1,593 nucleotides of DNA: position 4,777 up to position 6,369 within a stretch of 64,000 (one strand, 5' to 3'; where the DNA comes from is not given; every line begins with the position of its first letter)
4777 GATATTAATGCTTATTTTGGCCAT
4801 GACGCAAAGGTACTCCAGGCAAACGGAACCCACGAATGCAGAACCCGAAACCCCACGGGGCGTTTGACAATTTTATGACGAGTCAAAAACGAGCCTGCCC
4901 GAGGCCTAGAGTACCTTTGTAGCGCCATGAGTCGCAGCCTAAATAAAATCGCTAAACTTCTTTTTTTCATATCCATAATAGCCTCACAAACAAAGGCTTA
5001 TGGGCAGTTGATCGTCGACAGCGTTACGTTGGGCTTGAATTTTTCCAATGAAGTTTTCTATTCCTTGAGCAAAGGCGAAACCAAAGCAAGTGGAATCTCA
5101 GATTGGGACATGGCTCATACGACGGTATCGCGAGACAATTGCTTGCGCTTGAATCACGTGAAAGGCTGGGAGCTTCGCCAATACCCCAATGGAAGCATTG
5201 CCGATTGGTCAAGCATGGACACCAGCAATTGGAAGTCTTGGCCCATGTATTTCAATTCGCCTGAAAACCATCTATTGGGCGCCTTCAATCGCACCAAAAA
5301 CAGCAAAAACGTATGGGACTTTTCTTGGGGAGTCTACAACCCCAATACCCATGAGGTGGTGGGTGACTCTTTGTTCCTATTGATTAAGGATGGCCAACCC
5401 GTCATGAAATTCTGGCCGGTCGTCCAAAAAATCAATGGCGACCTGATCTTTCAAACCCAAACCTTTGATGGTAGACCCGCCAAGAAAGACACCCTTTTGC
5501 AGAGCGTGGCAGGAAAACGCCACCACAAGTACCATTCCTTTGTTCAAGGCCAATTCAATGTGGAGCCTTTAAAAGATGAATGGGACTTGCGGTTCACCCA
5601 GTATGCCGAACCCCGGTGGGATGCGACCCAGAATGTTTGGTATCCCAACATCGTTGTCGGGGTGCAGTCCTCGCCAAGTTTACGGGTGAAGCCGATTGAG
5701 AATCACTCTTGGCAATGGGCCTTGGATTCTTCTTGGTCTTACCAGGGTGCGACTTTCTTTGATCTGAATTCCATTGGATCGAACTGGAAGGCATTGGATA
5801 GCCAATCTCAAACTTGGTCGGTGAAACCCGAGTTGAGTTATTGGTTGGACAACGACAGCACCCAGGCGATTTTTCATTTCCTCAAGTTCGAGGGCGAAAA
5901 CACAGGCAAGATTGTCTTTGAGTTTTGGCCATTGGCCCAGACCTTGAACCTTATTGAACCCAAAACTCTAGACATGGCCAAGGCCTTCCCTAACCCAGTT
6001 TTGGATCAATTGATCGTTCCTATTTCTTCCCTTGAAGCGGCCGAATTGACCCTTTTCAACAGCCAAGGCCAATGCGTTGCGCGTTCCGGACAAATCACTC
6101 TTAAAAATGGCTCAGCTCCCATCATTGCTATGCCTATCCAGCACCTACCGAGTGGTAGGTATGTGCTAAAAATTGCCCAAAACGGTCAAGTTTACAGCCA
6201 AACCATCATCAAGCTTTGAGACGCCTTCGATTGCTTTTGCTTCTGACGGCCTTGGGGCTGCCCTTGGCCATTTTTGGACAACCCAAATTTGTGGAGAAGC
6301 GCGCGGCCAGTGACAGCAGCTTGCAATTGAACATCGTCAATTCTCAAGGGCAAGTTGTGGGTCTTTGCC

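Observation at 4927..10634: Four-gene TonB-dependent uptake module with duplicated HmuY-like proteins (one T9SS-secreted, one lipid-anchored) and a co-transcribed PD40 beta-propeller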

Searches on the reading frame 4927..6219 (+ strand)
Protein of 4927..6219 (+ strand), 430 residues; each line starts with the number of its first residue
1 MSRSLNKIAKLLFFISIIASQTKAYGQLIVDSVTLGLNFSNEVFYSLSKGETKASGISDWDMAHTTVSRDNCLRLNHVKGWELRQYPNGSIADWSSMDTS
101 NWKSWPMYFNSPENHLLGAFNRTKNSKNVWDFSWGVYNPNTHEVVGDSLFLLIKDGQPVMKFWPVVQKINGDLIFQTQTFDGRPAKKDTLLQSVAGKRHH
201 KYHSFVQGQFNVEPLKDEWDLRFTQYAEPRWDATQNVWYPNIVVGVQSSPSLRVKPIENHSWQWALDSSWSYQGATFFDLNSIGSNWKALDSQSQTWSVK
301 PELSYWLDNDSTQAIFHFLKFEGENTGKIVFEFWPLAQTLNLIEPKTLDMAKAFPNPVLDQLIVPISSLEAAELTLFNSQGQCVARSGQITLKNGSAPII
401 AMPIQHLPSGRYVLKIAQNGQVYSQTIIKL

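Call 5: search_protein_families(library=pfam, proteins=[window:4927-6219:+], max_evalue=0.1)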
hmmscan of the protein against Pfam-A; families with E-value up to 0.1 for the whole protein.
window:4927-6219:+ (430 aa): 1 family
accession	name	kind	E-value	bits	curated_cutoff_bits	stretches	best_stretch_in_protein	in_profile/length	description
PF18962.6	Por_Secre_tail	-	1.1e-07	32.5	27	1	354-428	2-75/75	Secretion system C-terminal sorting domain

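Call 6: search_protein_families(library=ncbifam, proteins=[window:4927-6219:+], max_evalue=0.1)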
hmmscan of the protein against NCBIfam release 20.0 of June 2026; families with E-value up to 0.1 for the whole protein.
window:4927-6219:+ (430 aa): 2 families
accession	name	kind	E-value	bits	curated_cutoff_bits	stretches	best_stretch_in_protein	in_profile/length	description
TIGR04183.1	Por_Secre_tail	domain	2.1e-09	37.2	23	1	354-429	2-71/72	T9SS type A sorting domain-containing protein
NF038113.1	T9SSA_dep_M36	equivalog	0.0096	14.1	885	1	347-428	790-867/869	T9SS-dependent M36 family metallopeptidase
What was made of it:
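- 4927..6219 (+): g1: a secreted HmuY-like protein of 430 aa. Signal peptide about residues 1-26; double HmuY-like body about residues 27-337 (5005-5937); low-confidence linker 338-349; type A T9SS C-terminal sorting domain, residues 354-430 (5986-6216). PF18962 and TIGR04183 are above their cutoffs (calls 5, 6).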

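Call 9: search_solved_structures(query=window:4927-6219:+, max_evalue=10, show_alignments=1)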
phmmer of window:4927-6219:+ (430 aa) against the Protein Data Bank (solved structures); distinct sequences matched with E-value up to 10: 5.
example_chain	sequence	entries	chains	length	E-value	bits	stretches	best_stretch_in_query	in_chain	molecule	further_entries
8qb1_A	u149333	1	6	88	0.0016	20.5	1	355-429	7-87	Mirolase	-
5myj_AF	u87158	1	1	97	0.12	14.4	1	289-338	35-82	30S ribosomal protein S6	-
2gw5_A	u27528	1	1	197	0.82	11.6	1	314-376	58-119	Leukocyte immunoglobulin-like receptor subfamily B member 2 precursor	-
6bcs_A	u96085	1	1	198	0.83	11.6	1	314-376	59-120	Leukocyte immunoglobulin-like receptor subfamily B member 2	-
9c9c_A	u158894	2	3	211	0.92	11.4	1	314-376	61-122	Leukocyte immunoglobulin-like receptor subfamily B member 2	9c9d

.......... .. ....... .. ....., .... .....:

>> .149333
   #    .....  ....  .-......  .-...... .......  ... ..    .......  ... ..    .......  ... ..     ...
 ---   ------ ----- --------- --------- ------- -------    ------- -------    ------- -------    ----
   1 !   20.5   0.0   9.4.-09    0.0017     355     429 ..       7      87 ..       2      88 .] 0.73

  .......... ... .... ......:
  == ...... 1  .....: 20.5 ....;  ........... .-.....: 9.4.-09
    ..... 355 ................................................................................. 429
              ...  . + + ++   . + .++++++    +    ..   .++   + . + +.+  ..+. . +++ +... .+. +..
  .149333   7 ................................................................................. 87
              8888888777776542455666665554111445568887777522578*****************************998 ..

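Call 13: find_homologous_proteins(query=window:4927-6219:+)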
Query window:4927-6219:+ (430 aa): 48 proteins with E <= 0.001 among 2617 candidates.
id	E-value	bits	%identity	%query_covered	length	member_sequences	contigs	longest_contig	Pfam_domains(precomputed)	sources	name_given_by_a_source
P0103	9.1e-274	926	91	100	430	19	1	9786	PF18962.8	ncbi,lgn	-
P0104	9.7e-274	926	92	100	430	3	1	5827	PF18962.8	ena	-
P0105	4.1e-273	924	92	100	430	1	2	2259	PF18962.8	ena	-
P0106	1.8e-249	846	82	100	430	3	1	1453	PF18962.8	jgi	jgi:hypothetical protein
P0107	1.7e-238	810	77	100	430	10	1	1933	PF18962.8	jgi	jgi:hypothetical protein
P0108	1.2e-201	688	66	100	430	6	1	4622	PF18962.8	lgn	-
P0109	2.0e-141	490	82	57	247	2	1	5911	-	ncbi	ncbi:MAG: hypothetical protein RL577_499, partial [Bacteroidota bacterium]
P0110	5.2e-141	489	53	96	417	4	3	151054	-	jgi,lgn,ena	-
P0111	4.4e-73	265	35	93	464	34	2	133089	PF18962.8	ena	-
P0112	5.2e-73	264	35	96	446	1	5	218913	PF18962.8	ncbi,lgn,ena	-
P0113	5.5e-73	264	35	94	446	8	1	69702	PF18962.8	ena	-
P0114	3.6e-72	262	34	99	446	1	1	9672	PF18962.8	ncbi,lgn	-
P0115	1.2e-71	260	34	99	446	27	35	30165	PF18962.8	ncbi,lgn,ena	-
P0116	5.6e-71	258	34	99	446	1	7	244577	PF18962.8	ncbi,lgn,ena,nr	ncbi:hypothetical protein LBMAG26_04210 [Bacteroidota bacterium]|nr:hypothetical protein LBMAG26_042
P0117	5.7e-71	258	34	99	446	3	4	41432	PF18962.8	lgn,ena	-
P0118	4.0e-70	255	34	97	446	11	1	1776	PF18962.8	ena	-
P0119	5.4e-69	251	34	93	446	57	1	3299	PF18962.8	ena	-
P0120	6.0e-69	251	34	97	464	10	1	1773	PF18962.8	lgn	-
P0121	7.9e-69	251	34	90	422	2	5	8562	PF18962.8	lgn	-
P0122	9.2e-69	250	34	99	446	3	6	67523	PF18962.8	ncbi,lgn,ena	-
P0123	9.7e-68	247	34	98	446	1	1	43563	PF18962.8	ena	-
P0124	1.2e-65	240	35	92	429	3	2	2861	PF18962.8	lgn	-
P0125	2.1e-62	230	33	93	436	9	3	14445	PF18962.8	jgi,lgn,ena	jgi:hypothetical protein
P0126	2.3e-62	229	37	97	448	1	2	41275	PF18962.8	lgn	-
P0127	2.8e-62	229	32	97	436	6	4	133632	PF18962.8,PF14064.12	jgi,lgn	jgi:hypothetical protein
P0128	1.0e-61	227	36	93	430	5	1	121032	PF18962.8,PF14064.12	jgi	jgi:hypothetical protein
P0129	1.2e-61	227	31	95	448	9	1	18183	PF18962.8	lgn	-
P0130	2.1e-61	226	33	93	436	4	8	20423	PF18962.8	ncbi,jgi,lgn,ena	jgi:hypothetical protein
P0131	4.5e-61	225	37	91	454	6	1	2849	PF18962.8,PF14064.12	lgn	-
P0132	1.2e-60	224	36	95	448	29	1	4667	PF18962.8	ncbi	-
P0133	1.8e-60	223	33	98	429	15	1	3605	PF18962.8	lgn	-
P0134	4.8e-60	222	32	97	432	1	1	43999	PF18962.8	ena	-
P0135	1.6e-59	220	33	97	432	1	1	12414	PF18962.8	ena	-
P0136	1.6e-59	220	32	97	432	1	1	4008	PF18962.8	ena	-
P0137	1.8e-59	220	33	97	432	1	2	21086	PF18962.8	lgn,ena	-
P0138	4.0e-59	219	32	97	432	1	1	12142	PF18962.8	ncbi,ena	-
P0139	2.6e-58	216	31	98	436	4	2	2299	PF18962.8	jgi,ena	-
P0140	3.4e-57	212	32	93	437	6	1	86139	PF18962.8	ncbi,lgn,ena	-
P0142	1.8e-56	210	31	97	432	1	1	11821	PF18962.8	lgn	-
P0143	2.1e-55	206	32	93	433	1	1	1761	PF18962.8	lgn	-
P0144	2.2e-55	206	31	97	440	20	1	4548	PF18962.8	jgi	-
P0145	7.1e-55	205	31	98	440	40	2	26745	PF18962.8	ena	-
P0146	5.2e-40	156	32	88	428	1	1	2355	PF18962.8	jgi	jgi:hypothetical protein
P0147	4.2e-39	153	30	97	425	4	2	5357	PF18962.8,PF14064.12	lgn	-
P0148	2.8e-36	143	29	93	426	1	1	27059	PF18962.8,PF14064.12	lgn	-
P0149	2.2e-30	124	30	73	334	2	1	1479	PF18962.8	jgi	jgi:hypothetical protein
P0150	1.5e-25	108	27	94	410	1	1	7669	PF18962.8,PF14064.12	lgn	-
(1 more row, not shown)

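Call 18: search_solved_structures(query=A1, max_evalue=1, show_alignments=3)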
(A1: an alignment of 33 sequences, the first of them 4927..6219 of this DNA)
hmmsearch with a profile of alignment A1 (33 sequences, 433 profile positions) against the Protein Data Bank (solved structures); distinct sequences matched with E-value up to 1: 10.
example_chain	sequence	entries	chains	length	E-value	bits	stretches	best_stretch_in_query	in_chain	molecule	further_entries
8glk_D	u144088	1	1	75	1.9e-08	36.4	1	356-433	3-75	Endonuclease I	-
9whd_A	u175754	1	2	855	3.6e-07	32.2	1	341-430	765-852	GH167 glycoside hydrolase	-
5jvk_A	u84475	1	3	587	9.2e-07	30.9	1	351-433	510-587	Uncharacterized protein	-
7pzj_A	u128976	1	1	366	5.5e-06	28.3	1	339-423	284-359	Lipase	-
8glj_D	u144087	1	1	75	6e-06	28.2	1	356-433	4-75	Por secretion system C-terminal sorting domain-containing protein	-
8qb1_A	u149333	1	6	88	1.2e-05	27.1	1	356-433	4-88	Mirolase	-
5uyt_A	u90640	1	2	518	0.0015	20.3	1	352-424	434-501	Ice-binding protein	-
8b6a_A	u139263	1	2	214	0.0064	18.2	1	185-231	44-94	Conserved hypothetical lipoprotein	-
8s80_A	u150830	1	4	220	0.05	15.2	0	375-427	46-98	S-layer protein sap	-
3d33_A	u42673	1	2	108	0.94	11.1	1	364-420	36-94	Domain of Unknown Function with an Immunoglobulin-like Beta-sandwich Fold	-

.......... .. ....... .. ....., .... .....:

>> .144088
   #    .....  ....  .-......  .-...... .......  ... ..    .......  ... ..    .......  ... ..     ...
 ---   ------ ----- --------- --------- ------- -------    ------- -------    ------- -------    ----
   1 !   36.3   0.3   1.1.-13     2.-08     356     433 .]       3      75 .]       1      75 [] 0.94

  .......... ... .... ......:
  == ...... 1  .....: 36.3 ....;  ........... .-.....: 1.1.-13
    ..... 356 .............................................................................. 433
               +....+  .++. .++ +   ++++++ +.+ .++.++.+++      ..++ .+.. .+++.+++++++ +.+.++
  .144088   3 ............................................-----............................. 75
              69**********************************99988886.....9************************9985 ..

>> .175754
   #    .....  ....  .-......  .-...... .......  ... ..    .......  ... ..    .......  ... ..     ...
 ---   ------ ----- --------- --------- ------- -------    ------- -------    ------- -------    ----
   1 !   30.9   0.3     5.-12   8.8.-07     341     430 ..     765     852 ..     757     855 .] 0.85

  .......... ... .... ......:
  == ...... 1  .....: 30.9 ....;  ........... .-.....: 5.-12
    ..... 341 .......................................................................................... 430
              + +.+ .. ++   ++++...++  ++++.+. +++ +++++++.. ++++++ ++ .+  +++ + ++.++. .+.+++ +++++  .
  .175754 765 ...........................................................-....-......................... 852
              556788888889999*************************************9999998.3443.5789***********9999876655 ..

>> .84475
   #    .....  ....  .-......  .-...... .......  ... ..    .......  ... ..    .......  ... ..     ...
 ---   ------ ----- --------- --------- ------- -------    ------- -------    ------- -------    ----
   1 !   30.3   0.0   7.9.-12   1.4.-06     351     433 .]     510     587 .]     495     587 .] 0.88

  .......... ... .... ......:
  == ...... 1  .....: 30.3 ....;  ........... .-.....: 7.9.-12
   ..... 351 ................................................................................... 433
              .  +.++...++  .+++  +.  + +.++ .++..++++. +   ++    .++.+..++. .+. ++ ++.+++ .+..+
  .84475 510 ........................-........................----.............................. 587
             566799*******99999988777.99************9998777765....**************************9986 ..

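Call 35: predict_structure(alignment_id=A1)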
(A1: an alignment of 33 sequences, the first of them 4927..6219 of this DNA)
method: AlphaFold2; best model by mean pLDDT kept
length: 430 residues; sequences in the alignment: 33
mean_pLDDT: 82.7   pTM: 0.69
mean pLDDT of the five models: 82.7, 82.4, 81.9, 81.0, 80.0
residues with pLDDT >= 90: 196; 70-90: 156; 50-70: 56; < 50: 22
segments of 3 or more residues with pLDDT < 50: 20-26, 338-349
pLDDT, mean of each block of 10 residues (from residue 1): 57 57 55 96 93 94 87 92 90 89 91 84 73 89 92 93 95 95 93 93 94 92 93 87 93 93 83 85 93 90 90 90 94 68 34 54 70 78 79 66 79 75 69
secondary structure, 60 per line:
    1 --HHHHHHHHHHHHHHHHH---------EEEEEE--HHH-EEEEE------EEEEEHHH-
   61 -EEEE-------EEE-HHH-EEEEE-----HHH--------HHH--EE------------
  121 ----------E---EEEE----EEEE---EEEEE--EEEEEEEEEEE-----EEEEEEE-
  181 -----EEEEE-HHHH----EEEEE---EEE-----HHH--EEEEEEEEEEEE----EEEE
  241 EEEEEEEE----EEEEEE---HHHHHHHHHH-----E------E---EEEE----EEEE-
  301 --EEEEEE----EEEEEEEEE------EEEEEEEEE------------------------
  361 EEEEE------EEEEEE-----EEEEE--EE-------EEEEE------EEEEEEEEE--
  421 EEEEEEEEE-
elements in order: H3-19 E29-34 E41-45 E52-56 E62-65 E73-75 E81-85 E135-138 E143-146 E150-154 E157-167 E173-179 E186-190 H192-195 E200-204 E208-210 E221-232 E237-248 E253-258 H262-271 E288-291 E296-299 E303-308 E313-321 E328-336 E361-365 E372-377 E383-387 E399-403 E410-418 E421-429
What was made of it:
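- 4927..6219 (+): The AF2 model has pLDDT 82.7 (call 35).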

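Call 60: search_protein_families(library=padloc, proteins=[window:4927-6219:+], max_evalue=0.01)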
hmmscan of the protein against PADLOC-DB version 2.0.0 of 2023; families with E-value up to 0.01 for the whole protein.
window:4927-6219:+ (430 aa): 0 families
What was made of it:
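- Tried and rejected: A PADLOC scan of g1, g3 and g4 gave nothing (call 60).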
